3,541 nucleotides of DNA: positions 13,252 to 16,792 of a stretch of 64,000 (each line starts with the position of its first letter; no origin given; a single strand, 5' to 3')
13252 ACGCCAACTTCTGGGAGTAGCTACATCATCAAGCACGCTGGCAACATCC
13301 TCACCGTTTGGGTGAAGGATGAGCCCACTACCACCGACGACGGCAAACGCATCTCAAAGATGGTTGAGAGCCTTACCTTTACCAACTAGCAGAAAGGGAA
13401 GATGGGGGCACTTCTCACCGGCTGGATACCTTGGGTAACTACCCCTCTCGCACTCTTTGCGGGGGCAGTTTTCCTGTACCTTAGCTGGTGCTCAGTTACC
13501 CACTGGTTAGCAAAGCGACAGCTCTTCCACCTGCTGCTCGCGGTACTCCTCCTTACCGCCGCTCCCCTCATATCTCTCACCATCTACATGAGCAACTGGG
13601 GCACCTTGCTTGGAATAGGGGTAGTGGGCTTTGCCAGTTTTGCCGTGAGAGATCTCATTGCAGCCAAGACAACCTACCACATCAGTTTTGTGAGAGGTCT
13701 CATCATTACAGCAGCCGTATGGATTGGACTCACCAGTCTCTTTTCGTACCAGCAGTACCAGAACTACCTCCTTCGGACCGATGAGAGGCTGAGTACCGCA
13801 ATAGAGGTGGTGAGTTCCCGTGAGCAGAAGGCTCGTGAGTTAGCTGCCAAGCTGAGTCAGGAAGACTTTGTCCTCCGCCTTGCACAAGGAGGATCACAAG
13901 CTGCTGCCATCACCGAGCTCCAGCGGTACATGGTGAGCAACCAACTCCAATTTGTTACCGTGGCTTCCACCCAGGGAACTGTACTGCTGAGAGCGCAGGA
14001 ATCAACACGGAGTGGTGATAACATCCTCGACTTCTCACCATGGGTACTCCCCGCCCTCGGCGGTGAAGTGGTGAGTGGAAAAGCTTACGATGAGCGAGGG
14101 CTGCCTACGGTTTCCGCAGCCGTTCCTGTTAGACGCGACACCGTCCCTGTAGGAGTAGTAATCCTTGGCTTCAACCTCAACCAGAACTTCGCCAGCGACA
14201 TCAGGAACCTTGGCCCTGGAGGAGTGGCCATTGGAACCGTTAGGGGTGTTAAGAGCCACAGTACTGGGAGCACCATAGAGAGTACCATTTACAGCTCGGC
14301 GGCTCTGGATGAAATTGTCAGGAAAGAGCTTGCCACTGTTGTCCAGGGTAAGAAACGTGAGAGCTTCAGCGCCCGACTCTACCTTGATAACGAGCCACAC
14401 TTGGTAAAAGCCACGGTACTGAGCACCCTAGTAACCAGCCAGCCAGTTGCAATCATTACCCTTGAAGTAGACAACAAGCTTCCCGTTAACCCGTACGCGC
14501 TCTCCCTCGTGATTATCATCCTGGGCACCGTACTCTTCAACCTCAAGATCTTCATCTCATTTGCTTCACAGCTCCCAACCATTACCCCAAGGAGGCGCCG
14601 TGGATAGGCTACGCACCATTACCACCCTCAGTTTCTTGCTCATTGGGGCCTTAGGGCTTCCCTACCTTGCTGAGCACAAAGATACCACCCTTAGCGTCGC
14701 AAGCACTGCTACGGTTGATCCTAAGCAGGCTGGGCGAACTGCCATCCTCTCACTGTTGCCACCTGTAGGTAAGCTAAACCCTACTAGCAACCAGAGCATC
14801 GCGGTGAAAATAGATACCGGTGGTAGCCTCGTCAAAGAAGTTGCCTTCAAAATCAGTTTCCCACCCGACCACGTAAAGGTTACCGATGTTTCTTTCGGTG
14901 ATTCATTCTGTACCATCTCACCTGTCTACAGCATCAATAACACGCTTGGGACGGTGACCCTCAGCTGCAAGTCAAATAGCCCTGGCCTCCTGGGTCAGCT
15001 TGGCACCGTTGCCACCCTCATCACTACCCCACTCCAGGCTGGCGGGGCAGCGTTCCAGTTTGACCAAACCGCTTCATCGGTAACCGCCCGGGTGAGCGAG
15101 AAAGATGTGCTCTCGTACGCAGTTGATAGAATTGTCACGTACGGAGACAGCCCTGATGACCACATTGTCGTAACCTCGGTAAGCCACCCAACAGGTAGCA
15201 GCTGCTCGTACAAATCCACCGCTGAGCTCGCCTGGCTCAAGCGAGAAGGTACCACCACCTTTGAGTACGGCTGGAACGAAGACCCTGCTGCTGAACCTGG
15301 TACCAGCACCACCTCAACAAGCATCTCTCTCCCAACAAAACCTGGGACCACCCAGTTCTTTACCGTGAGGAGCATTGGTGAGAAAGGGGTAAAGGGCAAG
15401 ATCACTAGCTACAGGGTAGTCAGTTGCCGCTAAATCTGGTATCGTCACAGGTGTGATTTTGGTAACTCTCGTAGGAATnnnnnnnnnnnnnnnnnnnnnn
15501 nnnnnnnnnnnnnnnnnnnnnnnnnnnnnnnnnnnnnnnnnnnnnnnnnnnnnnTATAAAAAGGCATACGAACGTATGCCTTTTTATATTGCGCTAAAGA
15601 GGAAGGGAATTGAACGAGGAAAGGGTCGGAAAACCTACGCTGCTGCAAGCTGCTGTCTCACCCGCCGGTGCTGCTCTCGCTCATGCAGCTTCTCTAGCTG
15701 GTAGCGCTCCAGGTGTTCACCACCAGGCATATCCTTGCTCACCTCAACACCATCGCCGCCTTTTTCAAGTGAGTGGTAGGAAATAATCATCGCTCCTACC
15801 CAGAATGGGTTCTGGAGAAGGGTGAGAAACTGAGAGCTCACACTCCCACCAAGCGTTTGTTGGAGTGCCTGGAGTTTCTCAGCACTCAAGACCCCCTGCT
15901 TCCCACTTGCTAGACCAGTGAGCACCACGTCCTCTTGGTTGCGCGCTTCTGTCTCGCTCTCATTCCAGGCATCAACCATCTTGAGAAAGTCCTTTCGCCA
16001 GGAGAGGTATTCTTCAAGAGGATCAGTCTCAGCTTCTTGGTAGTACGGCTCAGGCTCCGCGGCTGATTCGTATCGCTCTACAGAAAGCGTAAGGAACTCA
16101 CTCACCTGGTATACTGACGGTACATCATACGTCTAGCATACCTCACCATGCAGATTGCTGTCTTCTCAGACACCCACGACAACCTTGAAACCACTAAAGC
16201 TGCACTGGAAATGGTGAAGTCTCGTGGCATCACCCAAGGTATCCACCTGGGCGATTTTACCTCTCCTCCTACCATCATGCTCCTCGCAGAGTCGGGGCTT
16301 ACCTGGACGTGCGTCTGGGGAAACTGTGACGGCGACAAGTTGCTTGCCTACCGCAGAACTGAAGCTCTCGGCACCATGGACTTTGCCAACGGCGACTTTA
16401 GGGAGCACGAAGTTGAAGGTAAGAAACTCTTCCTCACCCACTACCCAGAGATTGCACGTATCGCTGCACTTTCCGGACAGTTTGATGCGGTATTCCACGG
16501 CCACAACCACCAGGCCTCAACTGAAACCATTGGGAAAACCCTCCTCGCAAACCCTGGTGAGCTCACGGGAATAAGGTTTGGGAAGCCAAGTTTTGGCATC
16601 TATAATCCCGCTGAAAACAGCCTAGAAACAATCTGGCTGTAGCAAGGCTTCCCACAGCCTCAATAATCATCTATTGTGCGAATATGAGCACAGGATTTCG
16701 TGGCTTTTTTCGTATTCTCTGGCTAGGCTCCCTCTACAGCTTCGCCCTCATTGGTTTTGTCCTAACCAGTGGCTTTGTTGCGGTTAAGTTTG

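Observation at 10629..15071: Three paralogous beta-sandwich modules share a conserved Cys pair (F/I-C-T/S ... S-C-G/K-x-P-x-G-F/L-x-G) that canonical cohesins lack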

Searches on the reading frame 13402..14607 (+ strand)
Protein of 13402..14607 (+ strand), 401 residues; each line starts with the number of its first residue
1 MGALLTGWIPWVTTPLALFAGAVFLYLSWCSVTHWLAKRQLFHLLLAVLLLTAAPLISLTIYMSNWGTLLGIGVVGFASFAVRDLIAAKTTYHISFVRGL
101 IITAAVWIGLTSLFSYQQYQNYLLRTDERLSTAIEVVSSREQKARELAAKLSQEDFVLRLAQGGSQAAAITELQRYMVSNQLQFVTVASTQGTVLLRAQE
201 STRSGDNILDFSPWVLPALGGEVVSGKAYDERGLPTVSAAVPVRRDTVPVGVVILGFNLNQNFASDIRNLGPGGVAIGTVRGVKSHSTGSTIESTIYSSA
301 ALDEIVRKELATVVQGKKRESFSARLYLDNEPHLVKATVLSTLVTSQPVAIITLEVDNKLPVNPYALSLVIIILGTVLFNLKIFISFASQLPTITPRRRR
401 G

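Call 3: search_protein_families(library=pfam, proteins=[window:13402-14607:+], max_evalue=1)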
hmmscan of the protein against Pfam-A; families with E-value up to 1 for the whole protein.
window:13402-14607:+ (401 aa): 4 families
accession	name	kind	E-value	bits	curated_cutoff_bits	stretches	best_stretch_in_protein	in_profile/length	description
PF14827.12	dCache_3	-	4.3e-08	33.5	25.7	1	120-294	2-178/239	Double sensory domain of two-component sensor kinase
PF12282.15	GAF_PdtaS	-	0.085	13.2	23.7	1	213-263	79-132/145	Histidine kinase PdtaS, GAF domain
PF16678.12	UBA_HOIP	-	0.19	12.1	22.4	1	134-179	94-142/152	HOIP UBA domain pair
PF14256.11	YwiC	-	0.76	10.5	25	0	2-109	18-121/126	YwiC-like protein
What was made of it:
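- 13402..14607 (+): g8 (401 aa). A multi-TM protein with an extracytoplasmic dCache_3 domain and no output domain. Together with g9 it is the split form of ~680-aa fused proteins that run dCache, TM, TM, Cys-pair cohesin. Pfam dCache_3 scores 33.5 bits (call 3).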

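Call 4: search_protein_families(library=ncbifam, proteins=[window:13402-14607:+], max_evalue=1)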
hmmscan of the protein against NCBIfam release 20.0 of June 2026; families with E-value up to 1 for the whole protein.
window:13402-14607:+ (401 aa): 0 families

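Call 67: search_protein_families(library=phrogs, proteins=[window:13402-14607:+], max_evalue=0.01)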
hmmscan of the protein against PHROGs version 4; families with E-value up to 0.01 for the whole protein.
window:13402-14607:+ (401 aa): 0 families

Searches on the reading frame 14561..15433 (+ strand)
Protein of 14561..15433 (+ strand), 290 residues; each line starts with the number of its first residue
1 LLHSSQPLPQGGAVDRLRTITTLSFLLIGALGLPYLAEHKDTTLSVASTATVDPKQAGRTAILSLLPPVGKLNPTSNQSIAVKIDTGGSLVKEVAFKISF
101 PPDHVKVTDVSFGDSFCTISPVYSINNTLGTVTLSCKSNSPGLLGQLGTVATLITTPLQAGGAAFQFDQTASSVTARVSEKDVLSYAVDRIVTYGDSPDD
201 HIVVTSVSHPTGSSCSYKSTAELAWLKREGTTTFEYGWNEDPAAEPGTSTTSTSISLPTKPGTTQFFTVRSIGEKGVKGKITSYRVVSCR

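Call 3: search_protein_families(library=pfam, proteins=[window:14561-15433:+], max_evalue=1)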
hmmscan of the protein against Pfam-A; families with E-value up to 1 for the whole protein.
window:14561-15433:+ (290 aa): 1 family
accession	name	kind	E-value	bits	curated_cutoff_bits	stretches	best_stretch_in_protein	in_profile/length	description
PF24060.1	DUF7361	-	0.18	12.6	29.5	1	96-121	16-42/95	Domain of unknown function (DUF7361)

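Call 4: search_protein_families(library=ncbifam, proteins=[window:14561-15433:+], max_evalue=1)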
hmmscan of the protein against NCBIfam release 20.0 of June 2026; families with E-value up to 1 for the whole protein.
window:14561-15433:+ (290 aa): 0 families

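Call 17: find_homologous_proteins(query=window:14561-15433:+)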
Query window:14561-15433:+ (290 aa): 5 proteins with E <= 0.001 among 3154 candidates.
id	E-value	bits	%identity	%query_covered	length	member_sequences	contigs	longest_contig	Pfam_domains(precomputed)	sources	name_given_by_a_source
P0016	6.9e-162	555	92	96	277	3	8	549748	-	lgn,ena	-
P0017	2.4e-132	459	76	95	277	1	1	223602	-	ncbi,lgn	ncbi:hypothetical protein BH11PAT4_BH11PAT4_1330 [soil metagenome]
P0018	1.6e-126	439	75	92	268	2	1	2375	-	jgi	jgi:hypothetical protein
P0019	2.3e-115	403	66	94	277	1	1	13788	-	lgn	-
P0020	7.5e-113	395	65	93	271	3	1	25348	-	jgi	jgi:hypothetical protein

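Call 67: search_protein_families(library=phrogs, proteins=[window:14600-15433:+], max_evalue=0.01)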
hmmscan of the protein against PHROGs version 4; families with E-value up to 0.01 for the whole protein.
window:14600-15433:+ (277 aa): 1 family
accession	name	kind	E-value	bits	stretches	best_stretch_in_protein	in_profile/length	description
phrog_32325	-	tail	0.0081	16.6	0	119-168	15-63/241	tail protein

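Call 78: predict_structure(alignment_id=A7)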
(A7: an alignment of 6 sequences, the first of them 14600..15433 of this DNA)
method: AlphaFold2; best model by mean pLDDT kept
length: 277 residues; sequences in the alignment: 6
mean_pLDDT: 42.9   pTM: 0.33
mean pLDDT of the five models: 42.9, 40.8, 39.9, 36.7, 36.1
residues with pLDDT >= 90: 0; 70-90: 37; 50-70: 37; < 50: 203
segments of 3 or more residues with pLDDT < 50: 3-5, 10-203, 274-277
pLDDT, mean of each block of 10 residues (from residue 1): 50 40 27 29 31 36 42 34 38 38 37 33 36 30 25 24 21 23 30 34 51 66 80 83 64 75 74 51
secondary structure, 60 per line:
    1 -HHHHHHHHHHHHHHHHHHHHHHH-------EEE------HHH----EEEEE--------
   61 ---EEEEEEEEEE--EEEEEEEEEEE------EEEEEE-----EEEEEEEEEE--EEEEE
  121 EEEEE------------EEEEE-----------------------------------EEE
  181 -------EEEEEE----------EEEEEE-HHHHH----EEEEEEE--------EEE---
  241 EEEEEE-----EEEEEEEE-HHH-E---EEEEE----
elements in order: H2-24 E32-34 E48-52 E64-73 E76-86 E93-98 E104-113 E116-125 E138-142 E178-180 E188-193 E204-209 H211-215 E220-226 E235-237 E241-246 E252-259 E269-273
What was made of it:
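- On Cohesin domain family (Pfam PF00963 / cohesin fold): The g9 model failed (call 78).
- The model of g9 failed (call 78).
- Tried and rejected: The model had pLDDT 42.9 and was unusable, so I ran no fold search on it (call 78).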

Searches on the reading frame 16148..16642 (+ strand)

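Call 24: search_protein_families(library=pfam, proteins=[window:16148-16642:+], max_evalue=0.01)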
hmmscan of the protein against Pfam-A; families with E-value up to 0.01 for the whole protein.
window:16148-16642:+ (164 aa): 2 families
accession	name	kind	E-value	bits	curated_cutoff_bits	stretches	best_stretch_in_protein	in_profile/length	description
PF12850.12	Metallophos_2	-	1.3e-27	97.1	27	1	1-152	1-149/154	Calcineurin-like phosphoesterase superfamily domain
PF00149.33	Metallophos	-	2.6e-08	35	21.5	1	1-121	1-189/191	Calcineurin-like phosphoesterase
